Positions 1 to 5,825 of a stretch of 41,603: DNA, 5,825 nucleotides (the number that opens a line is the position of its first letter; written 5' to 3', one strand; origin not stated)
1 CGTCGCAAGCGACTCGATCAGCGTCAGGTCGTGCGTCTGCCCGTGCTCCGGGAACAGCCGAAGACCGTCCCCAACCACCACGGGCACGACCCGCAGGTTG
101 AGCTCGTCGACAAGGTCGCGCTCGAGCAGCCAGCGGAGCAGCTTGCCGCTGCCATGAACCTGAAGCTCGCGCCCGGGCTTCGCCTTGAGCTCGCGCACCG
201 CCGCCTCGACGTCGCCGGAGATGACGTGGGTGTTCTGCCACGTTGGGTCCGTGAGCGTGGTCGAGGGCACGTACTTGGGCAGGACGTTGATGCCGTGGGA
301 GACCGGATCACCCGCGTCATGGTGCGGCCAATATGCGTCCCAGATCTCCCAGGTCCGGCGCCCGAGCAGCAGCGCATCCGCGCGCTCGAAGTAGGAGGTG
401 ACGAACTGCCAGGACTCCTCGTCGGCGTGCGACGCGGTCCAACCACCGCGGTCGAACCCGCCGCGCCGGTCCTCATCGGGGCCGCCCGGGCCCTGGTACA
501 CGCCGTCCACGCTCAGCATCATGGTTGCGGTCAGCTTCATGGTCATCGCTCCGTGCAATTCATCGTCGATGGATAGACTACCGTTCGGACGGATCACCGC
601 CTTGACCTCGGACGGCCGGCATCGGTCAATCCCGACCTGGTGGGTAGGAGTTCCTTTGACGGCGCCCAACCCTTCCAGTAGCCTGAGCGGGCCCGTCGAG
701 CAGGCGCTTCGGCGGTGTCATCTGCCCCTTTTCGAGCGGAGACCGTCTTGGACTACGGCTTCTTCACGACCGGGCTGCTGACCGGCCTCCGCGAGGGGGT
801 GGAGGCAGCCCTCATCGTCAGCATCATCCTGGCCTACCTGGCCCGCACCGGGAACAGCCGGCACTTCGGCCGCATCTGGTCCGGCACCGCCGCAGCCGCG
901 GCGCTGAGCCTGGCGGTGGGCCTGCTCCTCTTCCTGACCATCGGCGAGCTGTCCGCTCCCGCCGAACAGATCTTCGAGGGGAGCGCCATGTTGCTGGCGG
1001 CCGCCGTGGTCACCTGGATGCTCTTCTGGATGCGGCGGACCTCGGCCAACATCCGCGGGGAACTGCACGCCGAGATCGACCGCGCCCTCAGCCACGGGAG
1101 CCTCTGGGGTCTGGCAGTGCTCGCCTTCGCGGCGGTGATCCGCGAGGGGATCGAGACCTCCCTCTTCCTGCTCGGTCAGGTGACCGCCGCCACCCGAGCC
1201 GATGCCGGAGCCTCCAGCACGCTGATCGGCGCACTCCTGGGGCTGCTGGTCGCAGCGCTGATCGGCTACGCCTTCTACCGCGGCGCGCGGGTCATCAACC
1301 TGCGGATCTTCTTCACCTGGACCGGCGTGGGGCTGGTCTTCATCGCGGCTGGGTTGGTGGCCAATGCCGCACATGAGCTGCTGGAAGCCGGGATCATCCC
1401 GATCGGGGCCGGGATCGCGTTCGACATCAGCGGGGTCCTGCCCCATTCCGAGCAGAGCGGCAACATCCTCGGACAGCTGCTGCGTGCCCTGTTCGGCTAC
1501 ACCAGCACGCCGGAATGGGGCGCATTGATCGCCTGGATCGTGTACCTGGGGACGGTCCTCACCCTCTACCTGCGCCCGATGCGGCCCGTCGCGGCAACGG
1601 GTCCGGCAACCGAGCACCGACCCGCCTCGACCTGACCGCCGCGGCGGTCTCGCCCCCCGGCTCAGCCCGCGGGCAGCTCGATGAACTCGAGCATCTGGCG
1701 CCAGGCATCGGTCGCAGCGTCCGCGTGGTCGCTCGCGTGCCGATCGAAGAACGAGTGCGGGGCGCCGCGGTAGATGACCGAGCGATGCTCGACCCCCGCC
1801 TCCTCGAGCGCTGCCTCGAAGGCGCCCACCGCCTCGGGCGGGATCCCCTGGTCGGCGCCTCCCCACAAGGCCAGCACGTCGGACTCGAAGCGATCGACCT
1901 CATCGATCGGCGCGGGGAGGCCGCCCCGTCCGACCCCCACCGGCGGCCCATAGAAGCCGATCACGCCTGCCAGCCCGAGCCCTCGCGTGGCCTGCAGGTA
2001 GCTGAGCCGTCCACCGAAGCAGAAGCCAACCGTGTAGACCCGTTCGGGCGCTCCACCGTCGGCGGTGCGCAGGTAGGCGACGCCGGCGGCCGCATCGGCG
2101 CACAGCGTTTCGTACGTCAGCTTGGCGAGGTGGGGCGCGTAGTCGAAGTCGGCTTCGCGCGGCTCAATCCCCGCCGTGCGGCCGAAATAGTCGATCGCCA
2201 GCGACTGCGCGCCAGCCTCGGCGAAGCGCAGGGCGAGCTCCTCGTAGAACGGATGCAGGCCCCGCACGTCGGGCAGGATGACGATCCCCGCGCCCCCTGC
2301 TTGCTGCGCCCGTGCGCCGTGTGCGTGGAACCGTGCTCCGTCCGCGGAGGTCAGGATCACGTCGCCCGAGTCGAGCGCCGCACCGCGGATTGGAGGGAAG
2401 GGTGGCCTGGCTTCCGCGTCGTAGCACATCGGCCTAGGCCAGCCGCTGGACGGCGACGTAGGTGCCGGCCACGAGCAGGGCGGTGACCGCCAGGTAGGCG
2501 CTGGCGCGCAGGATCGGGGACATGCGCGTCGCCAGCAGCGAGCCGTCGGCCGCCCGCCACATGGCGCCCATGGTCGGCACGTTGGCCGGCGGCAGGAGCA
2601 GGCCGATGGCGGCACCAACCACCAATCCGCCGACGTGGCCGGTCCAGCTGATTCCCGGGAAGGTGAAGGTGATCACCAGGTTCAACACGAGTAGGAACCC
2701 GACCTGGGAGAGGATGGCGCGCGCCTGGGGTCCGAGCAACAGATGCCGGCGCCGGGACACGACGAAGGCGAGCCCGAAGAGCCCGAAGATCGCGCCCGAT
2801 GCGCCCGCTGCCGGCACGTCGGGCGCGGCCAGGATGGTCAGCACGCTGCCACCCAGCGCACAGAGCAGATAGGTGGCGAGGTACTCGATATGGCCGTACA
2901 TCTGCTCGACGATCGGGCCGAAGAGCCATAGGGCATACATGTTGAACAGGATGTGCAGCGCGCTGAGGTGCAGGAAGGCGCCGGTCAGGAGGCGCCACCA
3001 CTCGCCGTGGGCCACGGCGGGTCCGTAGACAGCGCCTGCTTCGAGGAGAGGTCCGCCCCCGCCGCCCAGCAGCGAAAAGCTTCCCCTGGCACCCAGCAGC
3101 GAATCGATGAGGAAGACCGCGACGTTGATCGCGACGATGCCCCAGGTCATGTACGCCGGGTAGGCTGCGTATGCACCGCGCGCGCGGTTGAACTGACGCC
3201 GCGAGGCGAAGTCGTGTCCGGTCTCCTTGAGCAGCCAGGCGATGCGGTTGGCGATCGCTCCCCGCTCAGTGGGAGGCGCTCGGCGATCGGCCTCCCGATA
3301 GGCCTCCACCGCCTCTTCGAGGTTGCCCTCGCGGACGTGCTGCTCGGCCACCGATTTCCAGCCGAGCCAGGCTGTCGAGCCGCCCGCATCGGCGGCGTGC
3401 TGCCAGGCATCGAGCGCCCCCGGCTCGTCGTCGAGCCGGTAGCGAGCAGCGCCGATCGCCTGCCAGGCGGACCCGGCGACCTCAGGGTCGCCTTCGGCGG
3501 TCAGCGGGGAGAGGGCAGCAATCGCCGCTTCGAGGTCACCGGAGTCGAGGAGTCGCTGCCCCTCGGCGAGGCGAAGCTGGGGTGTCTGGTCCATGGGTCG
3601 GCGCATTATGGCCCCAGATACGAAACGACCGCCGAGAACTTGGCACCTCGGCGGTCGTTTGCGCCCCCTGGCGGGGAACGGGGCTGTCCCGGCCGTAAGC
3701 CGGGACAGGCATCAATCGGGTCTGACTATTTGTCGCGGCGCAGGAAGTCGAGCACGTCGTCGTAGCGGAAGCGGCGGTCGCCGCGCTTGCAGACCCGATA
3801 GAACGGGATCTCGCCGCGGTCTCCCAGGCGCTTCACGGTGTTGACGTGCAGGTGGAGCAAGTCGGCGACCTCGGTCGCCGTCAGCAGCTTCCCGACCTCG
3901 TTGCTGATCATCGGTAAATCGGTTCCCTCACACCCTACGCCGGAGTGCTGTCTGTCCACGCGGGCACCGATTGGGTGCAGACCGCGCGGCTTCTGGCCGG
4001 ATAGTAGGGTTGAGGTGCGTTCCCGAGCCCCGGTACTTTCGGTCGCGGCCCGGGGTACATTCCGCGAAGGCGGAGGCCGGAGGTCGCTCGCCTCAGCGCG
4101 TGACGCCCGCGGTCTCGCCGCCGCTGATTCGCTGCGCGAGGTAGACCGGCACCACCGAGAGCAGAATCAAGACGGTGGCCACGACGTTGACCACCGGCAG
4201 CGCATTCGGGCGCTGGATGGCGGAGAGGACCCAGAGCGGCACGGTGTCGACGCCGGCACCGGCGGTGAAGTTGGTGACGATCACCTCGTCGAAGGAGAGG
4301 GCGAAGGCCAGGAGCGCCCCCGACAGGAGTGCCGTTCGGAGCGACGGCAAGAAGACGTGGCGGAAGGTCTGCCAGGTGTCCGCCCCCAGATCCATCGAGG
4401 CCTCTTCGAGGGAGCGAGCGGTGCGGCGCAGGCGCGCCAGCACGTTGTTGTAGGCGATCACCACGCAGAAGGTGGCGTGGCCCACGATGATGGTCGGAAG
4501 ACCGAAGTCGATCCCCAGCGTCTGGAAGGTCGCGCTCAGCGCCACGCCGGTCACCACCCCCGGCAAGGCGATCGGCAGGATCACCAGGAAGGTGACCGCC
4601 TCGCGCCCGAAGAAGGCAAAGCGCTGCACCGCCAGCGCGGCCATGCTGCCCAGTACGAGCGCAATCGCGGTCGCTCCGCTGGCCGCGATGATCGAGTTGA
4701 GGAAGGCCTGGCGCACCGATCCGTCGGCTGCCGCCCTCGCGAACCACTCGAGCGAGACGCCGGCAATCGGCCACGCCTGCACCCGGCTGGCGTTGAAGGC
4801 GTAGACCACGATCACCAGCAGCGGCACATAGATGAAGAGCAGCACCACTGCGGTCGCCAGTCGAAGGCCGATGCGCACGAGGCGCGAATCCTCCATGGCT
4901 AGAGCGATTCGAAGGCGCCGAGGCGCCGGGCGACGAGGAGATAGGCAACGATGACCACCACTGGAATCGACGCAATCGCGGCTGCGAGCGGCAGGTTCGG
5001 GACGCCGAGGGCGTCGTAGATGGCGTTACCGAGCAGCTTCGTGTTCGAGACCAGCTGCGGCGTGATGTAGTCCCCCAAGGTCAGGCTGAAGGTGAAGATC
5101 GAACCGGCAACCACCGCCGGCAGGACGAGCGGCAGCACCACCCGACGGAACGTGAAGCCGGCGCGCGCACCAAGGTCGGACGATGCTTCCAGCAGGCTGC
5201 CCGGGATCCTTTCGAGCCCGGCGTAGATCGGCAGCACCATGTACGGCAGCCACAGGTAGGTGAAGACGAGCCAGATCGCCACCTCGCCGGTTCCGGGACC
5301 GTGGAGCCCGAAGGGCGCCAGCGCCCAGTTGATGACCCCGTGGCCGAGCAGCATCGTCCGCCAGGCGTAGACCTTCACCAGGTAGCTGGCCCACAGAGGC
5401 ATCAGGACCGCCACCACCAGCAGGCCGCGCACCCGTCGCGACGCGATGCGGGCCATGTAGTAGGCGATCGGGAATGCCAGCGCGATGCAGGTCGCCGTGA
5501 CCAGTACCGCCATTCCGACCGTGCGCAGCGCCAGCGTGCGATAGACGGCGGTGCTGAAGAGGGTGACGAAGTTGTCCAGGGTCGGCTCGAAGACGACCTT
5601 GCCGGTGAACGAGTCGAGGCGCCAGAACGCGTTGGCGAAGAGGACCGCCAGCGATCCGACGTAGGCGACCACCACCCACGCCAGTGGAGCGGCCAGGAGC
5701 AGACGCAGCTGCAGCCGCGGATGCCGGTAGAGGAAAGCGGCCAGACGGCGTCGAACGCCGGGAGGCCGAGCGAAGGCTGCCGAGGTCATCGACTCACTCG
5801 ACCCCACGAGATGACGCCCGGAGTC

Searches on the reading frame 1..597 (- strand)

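Call 52: search_protein_families(library=pfam, proteins=[window:1-597:-], max_evalue=0.0001)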
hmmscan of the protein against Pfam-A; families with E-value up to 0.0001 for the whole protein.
window:1-597:- (199 aa): 1 family
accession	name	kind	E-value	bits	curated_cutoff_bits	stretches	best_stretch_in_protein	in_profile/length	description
PF01872.23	RibD_C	-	6e-23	82.1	24.1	1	21-196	2-188/197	RibD C-terminal domain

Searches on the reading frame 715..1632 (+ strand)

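Call 52: search_protein_families(library=pfam, proteins=[window:715-1632:+], max_evalue=0.0001)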
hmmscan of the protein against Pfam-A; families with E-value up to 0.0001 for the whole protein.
window:715-1632:+ (306 aa): 1 family
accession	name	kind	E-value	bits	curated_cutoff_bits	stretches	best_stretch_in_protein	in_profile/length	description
PF03239.20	FTR1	-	5e-56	190.5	25.3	1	21-280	5-277/284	Iron permease FTR1 family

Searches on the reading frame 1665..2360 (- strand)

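Call 52: search_protein_families(library=pfam, proteins=[window:1665-2360:-], max_evalue=0.0001)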
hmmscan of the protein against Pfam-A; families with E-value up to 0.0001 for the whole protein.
window:1665-2360:- (232 aa): 1 family
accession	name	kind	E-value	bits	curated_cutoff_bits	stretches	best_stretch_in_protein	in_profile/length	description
PF01738.24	DLH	-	1.3e-33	116.9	21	1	16-227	6-213/217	Dienelactone hydrolase family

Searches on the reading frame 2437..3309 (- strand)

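Call 52: search_protein_families(library=pfam, proteins=[window:2437-3309:-], max_evalue=0.0001)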
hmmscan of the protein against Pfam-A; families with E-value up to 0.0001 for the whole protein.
window:2437-3309:- (291 aa): 1 family
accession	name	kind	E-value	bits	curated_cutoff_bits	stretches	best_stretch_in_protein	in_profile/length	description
PF01694.28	Rhomboid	-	1.1e-36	126.6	22.6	1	102-239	2-140/143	Rhomboid domain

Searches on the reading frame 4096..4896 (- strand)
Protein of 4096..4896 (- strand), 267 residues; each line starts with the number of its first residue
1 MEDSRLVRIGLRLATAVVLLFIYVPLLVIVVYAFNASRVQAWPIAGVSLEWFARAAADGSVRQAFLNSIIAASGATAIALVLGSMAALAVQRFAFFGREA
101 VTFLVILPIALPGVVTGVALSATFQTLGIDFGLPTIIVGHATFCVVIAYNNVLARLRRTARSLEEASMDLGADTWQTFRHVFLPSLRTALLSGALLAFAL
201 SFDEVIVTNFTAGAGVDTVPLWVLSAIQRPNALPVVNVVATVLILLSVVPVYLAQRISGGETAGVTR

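Call 52: search_protein_families(library=pfam, proteins=[window:4096-4896:-], max_evalue=0.0001)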
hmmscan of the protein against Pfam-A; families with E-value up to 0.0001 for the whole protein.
window:4096-4896:- (267 aa): 1 family
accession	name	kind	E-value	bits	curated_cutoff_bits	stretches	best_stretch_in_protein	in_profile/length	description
PF00528.27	BPD_transp_1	-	5.6e-14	52.7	26.4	1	80-256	2-176/184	Binding-protein-dependent transport system inner membrane component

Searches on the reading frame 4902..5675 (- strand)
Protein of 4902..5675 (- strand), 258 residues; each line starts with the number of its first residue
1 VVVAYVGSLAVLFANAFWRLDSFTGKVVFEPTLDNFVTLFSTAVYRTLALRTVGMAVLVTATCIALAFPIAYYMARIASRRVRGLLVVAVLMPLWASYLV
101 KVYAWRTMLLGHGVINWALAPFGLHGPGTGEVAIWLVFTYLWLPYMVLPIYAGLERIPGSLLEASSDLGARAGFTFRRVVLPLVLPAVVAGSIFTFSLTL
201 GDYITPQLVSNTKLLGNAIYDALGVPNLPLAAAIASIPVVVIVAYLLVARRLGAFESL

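Call 52: search_protein_families(library=pfam, proteins=[window:4902-5675:-], max_evalue=0.0001)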
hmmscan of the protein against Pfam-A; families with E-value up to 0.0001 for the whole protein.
window:4902-5675:- (258 aa): 1 family
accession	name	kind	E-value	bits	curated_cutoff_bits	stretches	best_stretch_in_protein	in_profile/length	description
PF00528.27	BPD_transp_1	-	4.4e-11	43.3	26.4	1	68-249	2-171/184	Binding-protein-dependent transport system inner membrane component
